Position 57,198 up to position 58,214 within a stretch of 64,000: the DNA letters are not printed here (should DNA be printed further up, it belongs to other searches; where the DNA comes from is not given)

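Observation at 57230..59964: tRNA-Gln-adjacent low-GC block: HEPN-motif protein + PnuC-like transporter + Zn-ribbon + Nudix + nucleoside-deoxyribosyltransferase-like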

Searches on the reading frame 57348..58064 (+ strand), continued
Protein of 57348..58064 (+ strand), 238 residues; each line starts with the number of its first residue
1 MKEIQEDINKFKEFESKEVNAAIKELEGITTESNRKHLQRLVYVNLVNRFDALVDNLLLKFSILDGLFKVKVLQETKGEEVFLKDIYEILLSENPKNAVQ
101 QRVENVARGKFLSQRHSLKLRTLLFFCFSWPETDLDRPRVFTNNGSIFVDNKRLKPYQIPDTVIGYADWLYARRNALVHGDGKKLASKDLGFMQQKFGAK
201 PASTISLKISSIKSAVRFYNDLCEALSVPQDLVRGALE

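Call 44: find_encoding_contigs(protein=P0010, flank=8000, max_places=1)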
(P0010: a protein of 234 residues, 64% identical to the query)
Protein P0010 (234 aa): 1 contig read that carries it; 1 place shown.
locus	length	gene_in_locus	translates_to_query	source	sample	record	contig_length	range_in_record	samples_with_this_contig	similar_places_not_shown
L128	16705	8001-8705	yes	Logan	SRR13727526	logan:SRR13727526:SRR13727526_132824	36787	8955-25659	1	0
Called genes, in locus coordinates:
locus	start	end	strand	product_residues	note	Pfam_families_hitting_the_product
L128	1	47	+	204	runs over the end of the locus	PF01726:LexA_DNA_bind, PF00717:Peptidase_S24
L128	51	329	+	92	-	-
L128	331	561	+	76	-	PF09954:DUF2188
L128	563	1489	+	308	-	PF09509:Hypoth_Ymh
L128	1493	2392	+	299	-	-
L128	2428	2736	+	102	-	-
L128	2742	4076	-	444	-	PF00239:Resolvase, PF07508:Recombinase, PF13408:Zn_ribbon_recom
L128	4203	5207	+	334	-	-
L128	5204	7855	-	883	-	PF01170:UPF0020 (faint), PF02086:MethyltransfD12 (faint), PF01555:N6_N4_Mtase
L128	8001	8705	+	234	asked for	-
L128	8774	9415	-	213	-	-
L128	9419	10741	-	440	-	PF02195:ParB_N, PF01555:N6_N4_Mtase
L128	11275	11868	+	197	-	-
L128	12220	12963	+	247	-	PF01978:TrmB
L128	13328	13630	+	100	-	-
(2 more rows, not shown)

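Call 47: search_protein_families(library=pfam, alignment_id=A3, max_evalue=0.001)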
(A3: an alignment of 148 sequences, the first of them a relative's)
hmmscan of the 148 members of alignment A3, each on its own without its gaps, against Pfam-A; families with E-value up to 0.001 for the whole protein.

A. member 1, L001:5116-5697:+ (193 aa): 0 families

B. families by the number of members that match (of 148 scanned): 155 families (the first 25 are shown)
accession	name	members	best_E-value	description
PF04851.21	ResIII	7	7.4e-13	Type III restriction enzyme, res subunit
PF13604.12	AAA_30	6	1.2e-08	AAA domain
PF00271.37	Helicase_C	5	2.2e-20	Helicase conserved C-terminal domain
PF00270.35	DEAD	5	2.6e-07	DEAD/DEAH box helicase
PF17757.6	UvrB_inter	4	1.5e-31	UvrB interaction domain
PF12344.14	UvrB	4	1e-23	Ultra-violet resistance protein B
PF02151.25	UVR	4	2.2e-10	UvrB/uvrC motif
PF01541.30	GIY-YIG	3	4e-19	GIY-YIG catalytic domain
PF01170.24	UPF0020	3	1.9e-07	RMKL-like, methyltransferase domain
PF02384.22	N6_Mtase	2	1.6e-81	N-6 DNA Methylase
PF13177.12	DNA_pol3_delta2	2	2.3e-48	DNA polymerase III, delta subunit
PF01555.25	N6_N4_Mtase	2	5.9e-45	DNA methylase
PF13366.12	PDDEXK_3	2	1.2e-33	PD-(D/E)XK nuclease superfamily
PF01935.23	DUF87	2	3.5e-30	Helicase HerA, central domain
PF04828.22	GFA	2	2.9e-24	Glutathione-dependent formaldehyde-activating enzyme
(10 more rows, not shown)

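Call 48: search_protein_families(library=padloc, alignment_id=A3, max_evalue=0.00001)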
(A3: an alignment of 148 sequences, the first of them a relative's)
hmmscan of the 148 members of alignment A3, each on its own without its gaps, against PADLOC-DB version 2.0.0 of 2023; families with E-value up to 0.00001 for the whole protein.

A. member 1, L001:5116-5697:+ (193 aa): 0 families

B. families by the number of members that match (of 148 scanned): 416 families (the first 25 are shown)
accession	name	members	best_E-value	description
PDLC02707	PbeA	5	1.2e-14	PbeA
PDLC04134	mad2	4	1e-34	mads_2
PDLC02704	PbeA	4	4.4e-12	PbeA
PDLC03659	mREase_IV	4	2e-09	Type IV methyl-directed restriction enzyme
PDLC03928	PsyrT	4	1.6e-07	-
PDLC02706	PbeA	4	2.6e-06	PbeA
PDLC03019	MTase_I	3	1.1e-108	Type I methyltransferase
PDLC03305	MTase_II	3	3.4e-18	Type II methyltransferase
PDLC02705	PbeA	3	8.3e-07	PbeA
PDLC03035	MTase_I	2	1.6e-227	Type I methyltransferase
PDLC04105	HerA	2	3.6e-131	-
PDLC03322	MTase_II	2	3.1e-128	Type II methyltransferase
PDLC03029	MTase_I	2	2.1e-97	Type I methyltransferase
PDLC03240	MTase_II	2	1.4e-74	Type II methyltransferase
PDLC03031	MTase_I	2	4.7e-53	Type I methyltransferase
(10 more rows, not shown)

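Call 58: fold_search(model_id=the predicted structure, library=pdb)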
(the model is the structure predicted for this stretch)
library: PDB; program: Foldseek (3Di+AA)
matches with E <= 10: 33; with E <= 0.001: 0
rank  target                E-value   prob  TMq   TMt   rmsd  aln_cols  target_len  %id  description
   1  8xdj_B                2.0e+00  0.12  0.16  0.26  14.3       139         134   14  Crystal structure of AMPylated HEPN toxin (released 2024-12-18)
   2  3jse_O                3.0e+00  0.03  0.14  0.15  22.3       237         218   12  Crystal structure of archaeal 20S proteasome in complex with mutated P26 activator (released 2009-11-03)
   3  5fsh_B                3.4e+00  0.03  0.18  0.11  19.7       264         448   14  Crystal structure of Thermus thermophilus Csm6 (released 2016-01-27)
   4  3jtl_O                3.4e+00  0.02  0.14  0.15  22.9       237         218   13  Crystal structure of archaeal 20S proteasome in complex with mutated P26 activator (released 2009-11-03)
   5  8xeh_D                4.2e+00  0.08  0.15  0.25  14.1       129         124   14  Crystal structure of HEPN-MNT complex (released 2024-12-18)
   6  6egc                  4.4e+00  0.14  0.22  0.33  19.9       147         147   18  Single-chain version of 2L4HC2_23 (PDB 5J0K) (released 2019-05-29)
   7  8xdj_A                4.8e+00  0.08  0.16  0.26  14.2       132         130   12  Crystal structure of AMPylated HEPN toxin (released 2024-12-18)
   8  8yuf_A                4.8e+00  0.08  0.16  0.26  14.1       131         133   12  Crystal structure of HEPN (Q64A) toxin (released 2025-04-02)
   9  6gy7_A                4.8e+00  0.04  0.21  0.15  43.7       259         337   10  Crystal structure of XaxB from Xenorhabdus nematophil (released 2018-07-25)
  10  8qfs_A                5.3e+00  0.02  0.20  0.06  24.3       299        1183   11  Cryo-EM structure of SidH from Legionella pneumophila (released 2023-10-11)
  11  8j07_n9               5.5e+00  0.02  0.15  0.02  38.8       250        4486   14  96nm repeat of human respiratory doublet microtubule and associated axonemal complexes (released 2023-07-26)
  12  2lqu_MODEL_1_A        5.8e+00  0.04  0.13  0.17  16.1       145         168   17  Structure of decorbin-binding protein A from Borrelia burgdorferi (released 2013-01-16)
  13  6m6z_A                6.1e+00  0.04  0.15  0.17  16.0       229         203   11  A de novo designed transmembrane nanopore, TMH4C4 (released 2020-06-24)
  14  7ek1                  6.1e+00  0.03  0.17  0.13  23.5       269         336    9  Cryo-EM structure of VCCN1 in detergent (released 2022-04-06)
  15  9jrt_A                6.1e+00  0.02  0.14  0.09  26.1       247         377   11  Structural Insights into Selective Antagonism of TG6-129 and EP2 Prostaglandin Receptor (released 2025-10-22)
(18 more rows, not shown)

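Call 76: search_dna_similar(query=window:57348-58064:+, collection=phages, mode=protein, max_evalue=0.001, max_rows=15)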
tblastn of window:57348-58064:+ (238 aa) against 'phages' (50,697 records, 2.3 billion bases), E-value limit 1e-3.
No match.

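Call 77: search_dna_similar(query=window:57348-58064:+, collection=plasmids, mode=protein, max_evalue=0.001, max_rows=15)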
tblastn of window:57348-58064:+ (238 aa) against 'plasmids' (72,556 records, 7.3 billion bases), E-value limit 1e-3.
No match.

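Call 91: search_protein_families(library=pfam, proteins=[L008:8745-9092:+], max_evalue=0.001)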
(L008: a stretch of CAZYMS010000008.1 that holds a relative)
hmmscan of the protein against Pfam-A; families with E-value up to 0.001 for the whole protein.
L008:8745-9092:+ (115 aa): 1 family
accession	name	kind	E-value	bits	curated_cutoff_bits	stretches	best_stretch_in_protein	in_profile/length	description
PF01042.26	Ribonuc_L-PSP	-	1.4e-29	103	27.3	1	7-113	11-120/121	Endoribonuclease L-PSP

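Call 93: find_related_loci(query=A1, collection=viral_contigs, flank=6000)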
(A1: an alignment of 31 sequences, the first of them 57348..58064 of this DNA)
Query A1 (238 aa) in viral_contigs; peptide patterns used: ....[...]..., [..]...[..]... (x = any residue, [..] = any of these).
52 stretches matched a pattern, but none encodes a relative of the query by tblastn (E <= 1e-3).
